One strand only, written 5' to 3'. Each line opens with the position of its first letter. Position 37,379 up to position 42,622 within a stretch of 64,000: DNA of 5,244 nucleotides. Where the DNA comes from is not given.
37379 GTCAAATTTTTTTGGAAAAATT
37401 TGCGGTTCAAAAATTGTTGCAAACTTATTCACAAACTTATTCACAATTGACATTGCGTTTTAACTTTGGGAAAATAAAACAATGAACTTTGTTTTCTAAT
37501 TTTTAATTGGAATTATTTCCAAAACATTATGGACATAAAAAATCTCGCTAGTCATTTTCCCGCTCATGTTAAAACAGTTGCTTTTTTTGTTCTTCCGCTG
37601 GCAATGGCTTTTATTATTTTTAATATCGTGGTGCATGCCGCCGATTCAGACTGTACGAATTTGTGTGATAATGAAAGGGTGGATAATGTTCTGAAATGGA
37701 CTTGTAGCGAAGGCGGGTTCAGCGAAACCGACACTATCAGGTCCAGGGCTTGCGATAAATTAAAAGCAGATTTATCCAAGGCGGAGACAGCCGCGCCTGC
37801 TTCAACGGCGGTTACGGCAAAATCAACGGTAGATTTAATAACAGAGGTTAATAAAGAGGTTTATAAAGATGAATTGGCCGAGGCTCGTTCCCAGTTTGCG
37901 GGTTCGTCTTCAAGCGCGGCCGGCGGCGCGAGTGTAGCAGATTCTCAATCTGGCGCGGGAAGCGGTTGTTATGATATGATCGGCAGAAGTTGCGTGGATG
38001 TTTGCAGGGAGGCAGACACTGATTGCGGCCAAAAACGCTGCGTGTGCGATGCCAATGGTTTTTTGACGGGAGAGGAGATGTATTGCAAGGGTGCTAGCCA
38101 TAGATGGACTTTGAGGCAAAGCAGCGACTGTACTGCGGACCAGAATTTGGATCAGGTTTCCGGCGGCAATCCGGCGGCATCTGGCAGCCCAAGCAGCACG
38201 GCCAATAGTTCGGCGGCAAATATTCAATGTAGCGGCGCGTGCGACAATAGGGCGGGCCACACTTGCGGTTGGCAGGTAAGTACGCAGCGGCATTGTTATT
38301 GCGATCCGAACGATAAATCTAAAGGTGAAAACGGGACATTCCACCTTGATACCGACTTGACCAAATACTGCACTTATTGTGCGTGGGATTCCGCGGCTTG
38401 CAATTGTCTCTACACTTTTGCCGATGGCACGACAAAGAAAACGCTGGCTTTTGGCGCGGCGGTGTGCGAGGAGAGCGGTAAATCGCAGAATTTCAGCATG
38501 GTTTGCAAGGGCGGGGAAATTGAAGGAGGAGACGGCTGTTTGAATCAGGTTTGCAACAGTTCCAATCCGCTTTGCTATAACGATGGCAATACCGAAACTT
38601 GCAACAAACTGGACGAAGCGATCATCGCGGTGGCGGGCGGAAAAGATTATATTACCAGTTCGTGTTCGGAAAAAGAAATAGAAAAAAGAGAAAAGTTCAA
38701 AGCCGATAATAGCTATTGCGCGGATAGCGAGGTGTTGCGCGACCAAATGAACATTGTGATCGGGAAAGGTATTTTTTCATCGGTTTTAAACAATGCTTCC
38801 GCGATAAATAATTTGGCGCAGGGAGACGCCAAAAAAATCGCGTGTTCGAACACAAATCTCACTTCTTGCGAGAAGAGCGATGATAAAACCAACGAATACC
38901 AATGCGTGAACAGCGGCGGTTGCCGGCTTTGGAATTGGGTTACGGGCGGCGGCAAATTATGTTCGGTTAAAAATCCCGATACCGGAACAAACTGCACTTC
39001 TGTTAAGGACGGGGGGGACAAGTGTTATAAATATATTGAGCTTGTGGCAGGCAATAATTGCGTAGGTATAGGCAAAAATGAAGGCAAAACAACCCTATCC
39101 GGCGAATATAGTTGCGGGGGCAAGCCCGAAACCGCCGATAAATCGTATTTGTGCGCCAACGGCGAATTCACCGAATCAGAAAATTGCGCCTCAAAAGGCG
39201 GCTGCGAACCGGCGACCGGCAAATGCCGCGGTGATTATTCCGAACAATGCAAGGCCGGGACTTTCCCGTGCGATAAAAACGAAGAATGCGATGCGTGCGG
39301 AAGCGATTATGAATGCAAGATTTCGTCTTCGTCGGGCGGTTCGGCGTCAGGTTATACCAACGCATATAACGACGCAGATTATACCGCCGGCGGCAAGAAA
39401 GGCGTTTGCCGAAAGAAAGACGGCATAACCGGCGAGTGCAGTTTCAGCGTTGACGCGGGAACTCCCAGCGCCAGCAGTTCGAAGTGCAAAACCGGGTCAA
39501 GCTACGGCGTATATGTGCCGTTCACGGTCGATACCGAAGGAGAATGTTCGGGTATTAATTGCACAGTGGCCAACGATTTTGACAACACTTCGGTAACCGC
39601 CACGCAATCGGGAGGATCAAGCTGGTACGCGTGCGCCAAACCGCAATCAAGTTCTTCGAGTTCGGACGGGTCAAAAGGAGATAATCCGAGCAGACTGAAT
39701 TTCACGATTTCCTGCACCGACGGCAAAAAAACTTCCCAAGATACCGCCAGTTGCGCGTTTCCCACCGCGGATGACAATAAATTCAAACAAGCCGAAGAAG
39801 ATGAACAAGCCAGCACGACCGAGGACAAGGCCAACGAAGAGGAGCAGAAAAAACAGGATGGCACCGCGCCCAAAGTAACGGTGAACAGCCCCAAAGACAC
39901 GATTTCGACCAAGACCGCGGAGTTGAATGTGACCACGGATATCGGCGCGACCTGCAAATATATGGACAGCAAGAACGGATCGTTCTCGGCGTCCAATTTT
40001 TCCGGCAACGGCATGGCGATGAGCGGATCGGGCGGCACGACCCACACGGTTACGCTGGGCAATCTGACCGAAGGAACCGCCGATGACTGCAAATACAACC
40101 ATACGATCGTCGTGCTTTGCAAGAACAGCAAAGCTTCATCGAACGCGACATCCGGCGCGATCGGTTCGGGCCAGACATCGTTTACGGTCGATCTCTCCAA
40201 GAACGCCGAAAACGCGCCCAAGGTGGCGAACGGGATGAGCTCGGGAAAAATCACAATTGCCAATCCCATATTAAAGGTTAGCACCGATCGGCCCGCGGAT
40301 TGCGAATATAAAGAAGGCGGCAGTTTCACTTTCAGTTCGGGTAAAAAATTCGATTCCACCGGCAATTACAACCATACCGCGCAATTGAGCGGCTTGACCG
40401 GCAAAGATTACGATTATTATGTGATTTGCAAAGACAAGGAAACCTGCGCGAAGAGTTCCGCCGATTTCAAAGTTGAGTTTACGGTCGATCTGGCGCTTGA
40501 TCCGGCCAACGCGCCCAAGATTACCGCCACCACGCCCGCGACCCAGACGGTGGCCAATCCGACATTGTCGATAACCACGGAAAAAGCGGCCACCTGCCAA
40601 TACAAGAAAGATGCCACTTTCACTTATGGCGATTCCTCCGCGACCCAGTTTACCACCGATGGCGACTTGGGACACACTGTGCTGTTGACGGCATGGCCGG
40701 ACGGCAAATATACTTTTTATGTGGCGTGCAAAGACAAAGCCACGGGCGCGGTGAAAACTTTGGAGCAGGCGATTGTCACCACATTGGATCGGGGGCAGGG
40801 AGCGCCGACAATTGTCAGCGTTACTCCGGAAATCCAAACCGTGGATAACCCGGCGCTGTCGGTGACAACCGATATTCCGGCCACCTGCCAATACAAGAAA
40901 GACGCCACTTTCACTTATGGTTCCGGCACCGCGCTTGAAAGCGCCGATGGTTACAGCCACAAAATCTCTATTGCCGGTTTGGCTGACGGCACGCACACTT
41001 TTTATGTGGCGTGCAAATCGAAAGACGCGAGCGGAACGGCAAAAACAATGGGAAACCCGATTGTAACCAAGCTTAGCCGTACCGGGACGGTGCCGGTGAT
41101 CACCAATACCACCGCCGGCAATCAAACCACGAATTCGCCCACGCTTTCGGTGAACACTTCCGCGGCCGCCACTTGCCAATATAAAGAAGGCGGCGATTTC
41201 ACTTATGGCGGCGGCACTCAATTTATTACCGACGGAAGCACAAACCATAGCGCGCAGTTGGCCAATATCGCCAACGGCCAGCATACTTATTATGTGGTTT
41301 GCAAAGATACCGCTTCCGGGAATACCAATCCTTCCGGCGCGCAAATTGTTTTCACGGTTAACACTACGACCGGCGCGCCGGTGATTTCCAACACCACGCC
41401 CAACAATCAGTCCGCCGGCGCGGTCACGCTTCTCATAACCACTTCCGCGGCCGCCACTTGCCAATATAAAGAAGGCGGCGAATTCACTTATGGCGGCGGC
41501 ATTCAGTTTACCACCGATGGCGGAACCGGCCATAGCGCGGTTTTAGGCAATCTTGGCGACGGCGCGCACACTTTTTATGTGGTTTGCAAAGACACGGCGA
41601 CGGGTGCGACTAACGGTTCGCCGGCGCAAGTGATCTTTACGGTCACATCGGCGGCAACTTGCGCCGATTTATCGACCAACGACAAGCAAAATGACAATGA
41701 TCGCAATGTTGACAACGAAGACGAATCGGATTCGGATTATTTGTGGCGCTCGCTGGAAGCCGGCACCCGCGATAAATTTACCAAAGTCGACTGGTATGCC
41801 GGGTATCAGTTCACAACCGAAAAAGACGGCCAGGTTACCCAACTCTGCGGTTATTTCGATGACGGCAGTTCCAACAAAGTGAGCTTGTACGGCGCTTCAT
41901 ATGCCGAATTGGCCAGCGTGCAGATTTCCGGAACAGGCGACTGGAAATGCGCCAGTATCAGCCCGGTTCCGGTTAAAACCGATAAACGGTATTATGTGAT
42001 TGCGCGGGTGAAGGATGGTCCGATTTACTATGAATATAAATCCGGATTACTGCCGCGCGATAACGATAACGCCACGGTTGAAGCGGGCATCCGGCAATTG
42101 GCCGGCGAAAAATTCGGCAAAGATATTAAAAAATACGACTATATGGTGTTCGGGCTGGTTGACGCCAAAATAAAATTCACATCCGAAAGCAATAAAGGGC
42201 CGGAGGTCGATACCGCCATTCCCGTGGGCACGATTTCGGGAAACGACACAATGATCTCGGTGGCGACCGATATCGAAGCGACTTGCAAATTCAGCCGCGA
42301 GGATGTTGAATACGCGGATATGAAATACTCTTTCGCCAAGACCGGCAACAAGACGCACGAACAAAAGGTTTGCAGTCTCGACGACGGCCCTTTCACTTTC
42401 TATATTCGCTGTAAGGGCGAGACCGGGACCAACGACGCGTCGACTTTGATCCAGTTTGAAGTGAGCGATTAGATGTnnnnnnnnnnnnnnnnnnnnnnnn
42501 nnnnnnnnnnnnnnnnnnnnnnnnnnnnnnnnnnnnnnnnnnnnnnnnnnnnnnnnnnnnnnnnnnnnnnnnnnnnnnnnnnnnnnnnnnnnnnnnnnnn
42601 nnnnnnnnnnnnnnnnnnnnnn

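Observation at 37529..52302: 14.8-kb cluster of five secreted or anchored proteins built from a shared, apparently uncharacterised ~93-aa two-cysteine repeat (16 copies)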

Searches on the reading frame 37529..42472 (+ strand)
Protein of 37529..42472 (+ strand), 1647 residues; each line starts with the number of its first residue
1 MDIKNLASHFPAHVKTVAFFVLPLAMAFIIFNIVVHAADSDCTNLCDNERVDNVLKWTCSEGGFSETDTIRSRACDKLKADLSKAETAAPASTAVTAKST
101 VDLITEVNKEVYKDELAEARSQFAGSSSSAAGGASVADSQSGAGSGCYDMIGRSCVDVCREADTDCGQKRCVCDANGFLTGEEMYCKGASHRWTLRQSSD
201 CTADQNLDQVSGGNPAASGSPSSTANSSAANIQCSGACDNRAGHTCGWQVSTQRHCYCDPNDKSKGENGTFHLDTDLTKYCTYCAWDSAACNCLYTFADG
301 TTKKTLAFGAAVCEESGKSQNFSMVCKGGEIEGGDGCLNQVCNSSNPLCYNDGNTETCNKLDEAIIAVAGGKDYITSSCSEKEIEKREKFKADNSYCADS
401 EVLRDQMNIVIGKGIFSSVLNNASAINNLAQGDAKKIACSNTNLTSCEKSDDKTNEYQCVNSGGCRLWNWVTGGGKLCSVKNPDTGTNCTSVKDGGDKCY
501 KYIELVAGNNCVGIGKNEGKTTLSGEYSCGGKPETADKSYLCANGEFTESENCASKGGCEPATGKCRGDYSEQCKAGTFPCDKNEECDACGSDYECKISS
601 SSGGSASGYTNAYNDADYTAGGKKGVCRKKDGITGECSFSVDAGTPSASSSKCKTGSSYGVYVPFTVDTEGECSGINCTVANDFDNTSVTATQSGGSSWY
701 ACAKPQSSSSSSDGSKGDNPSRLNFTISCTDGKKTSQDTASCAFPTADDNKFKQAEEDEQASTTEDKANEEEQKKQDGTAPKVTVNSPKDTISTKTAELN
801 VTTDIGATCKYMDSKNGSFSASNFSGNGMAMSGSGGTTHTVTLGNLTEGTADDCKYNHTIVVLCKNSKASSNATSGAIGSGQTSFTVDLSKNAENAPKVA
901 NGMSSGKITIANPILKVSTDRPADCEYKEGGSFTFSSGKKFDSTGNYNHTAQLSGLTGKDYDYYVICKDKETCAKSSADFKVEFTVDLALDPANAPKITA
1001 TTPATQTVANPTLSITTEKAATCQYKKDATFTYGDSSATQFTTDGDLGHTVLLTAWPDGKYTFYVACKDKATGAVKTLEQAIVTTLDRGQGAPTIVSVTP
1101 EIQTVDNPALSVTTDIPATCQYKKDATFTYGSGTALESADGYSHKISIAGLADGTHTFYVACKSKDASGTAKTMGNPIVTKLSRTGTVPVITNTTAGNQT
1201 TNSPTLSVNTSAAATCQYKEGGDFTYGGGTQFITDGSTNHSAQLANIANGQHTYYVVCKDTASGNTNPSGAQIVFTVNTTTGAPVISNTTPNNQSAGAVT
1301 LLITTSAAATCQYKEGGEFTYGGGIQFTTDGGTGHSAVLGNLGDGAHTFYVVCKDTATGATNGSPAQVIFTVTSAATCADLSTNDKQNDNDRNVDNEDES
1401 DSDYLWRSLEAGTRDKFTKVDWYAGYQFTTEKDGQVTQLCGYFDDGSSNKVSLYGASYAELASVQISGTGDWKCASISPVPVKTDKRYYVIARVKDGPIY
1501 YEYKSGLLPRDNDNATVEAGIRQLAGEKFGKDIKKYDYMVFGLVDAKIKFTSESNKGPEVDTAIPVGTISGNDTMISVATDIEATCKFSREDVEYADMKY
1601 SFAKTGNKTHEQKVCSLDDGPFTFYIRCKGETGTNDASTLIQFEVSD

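Call 3: search_protein_families(library=pfam, proteins=[window:37529-42472:+], max_evalue=1)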
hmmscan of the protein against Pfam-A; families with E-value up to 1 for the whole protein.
window:37529-42472:+ (1647 aa): 3 families
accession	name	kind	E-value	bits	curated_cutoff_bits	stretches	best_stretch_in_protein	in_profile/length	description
PF07495.19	Y_Y_Y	-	1.2e-06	28.8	26.6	0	1053-1070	32-49/65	Y_Y_Y domain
PF16656.11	Pur_ac_phosph_N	-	3.5e-05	24.7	30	0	913-976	28-85/93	Purple acid Phosphatase, N-terminal domain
PF08509.16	Ad_cyc_g-alpha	-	0.1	12.8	21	1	259-278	4-22/49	Adenylate cyclase G-alpha binding domain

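Call 4: search_protein_families(library=ncbifam, proteins=[window:37529-42472:+], max_evalue=1)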
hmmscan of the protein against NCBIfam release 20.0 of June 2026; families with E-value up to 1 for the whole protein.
window:37529-42472:+ (1647 aa): 0 families

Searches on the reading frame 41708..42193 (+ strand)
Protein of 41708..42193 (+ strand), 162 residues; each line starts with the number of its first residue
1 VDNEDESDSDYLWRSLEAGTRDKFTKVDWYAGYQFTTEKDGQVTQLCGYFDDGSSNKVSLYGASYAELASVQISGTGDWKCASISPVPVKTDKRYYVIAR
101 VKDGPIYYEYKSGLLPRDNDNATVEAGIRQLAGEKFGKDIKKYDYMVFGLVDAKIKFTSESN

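Call 21: search_protein_families(library=pfam, alignment_id=A2, max_evalue=10)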
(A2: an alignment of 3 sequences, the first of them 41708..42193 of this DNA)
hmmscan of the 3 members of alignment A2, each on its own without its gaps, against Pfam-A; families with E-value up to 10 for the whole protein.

A. member 1, window:41708-42193:+ (162 aa): 2 families
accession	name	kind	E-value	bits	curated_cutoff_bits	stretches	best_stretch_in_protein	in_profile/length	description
PF13313.11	DUF4082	-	3.1e-06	27.6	28.4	1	32-117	18-106/143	Domain of unknown function (DUF4082)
PF20536.3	DUF6751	-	0.16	12.5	27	0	20-43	24-47/113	Family of unknown function (DUF6751)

B. families by the number of members that match (of 3 scanned): 2 families
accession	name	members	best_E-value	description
PF13313.11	DUF4082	2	3.1e-06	Domain of unknown function (DUF4082)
PF20536.3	DUF6751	1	0.16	Family of unknown function (DUF6751)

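Call 34: search_solved_structures(query=A2, max_evalue=10)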
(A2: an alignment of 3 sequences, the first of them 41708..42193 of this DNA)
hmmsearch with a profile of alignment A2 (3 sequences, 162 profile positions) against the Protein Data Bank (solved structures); distinct sequences matched with E-value up to 10: 0.

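Call 49: find_homologous_proteins(query=A2)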
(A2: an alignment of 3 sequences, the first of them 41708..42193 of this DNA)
Query A2 (3 sequences) (162 aa, profile of the alignment): 11 proteins with E <= 0.001 among 837 candidates.
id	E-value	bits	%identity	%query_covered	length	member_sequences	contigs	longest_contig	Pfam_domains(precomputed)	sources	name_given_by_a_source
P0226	9.2e-74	265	42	96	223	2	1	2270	-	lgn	-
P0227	4.8e-46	175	66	73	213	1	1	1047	-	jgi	jgi:hypothetical protein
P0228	5.3e-33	132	62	64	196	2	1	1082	-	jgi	-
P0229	2.0e-30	124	57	56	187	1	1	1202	-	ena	-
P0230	1.4e-29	121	57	57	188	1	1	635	-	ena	-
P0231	3.9e-24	103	59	47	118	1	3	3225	-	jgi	-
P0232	5.3e-15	74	46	44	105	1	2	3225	-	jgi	-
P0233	1.3e-14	72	57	33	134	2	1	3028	-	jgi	-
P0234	3.5e-10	58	60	29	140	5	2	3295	-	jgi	-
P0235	6.5e-9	54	70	27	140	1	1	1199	-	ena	-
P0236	3.2e-8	52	63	30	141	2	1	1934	-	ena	-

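Call 58: predict_structure(alignment_id=A4)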
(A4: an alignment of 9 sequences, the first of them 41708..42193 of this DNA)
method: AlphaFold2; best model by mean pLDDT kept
length: 162 residues; sequences in the alignment: 9
mean_pLDDT: 80.0   pTM: 0.79
mean pLDDT of the five models: 80.0, 74.2, 68.4, 62.3, 45.2
residues with pLDDT >= 90: 57; 70-90: 71; 50-70: 22; < 50: 12
segments of 3 or more residues with pLDDT < 50: 1-7
pLDDT, mean of each block of 10 residues (from residue 1): 40 55 82 90 90 85 95 85 94 93 79 55 87 87 82 84 57
secondary structure, 60 per line:
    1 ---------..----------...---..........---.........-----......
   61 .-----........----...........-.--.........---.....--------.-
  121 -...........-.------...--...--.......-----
elements in order: E22-24 E28-37 E41-49 E55-61 E67-74 E79-89 E94-102 E106-110 E122-132 E141-143 E146-148 E151-157
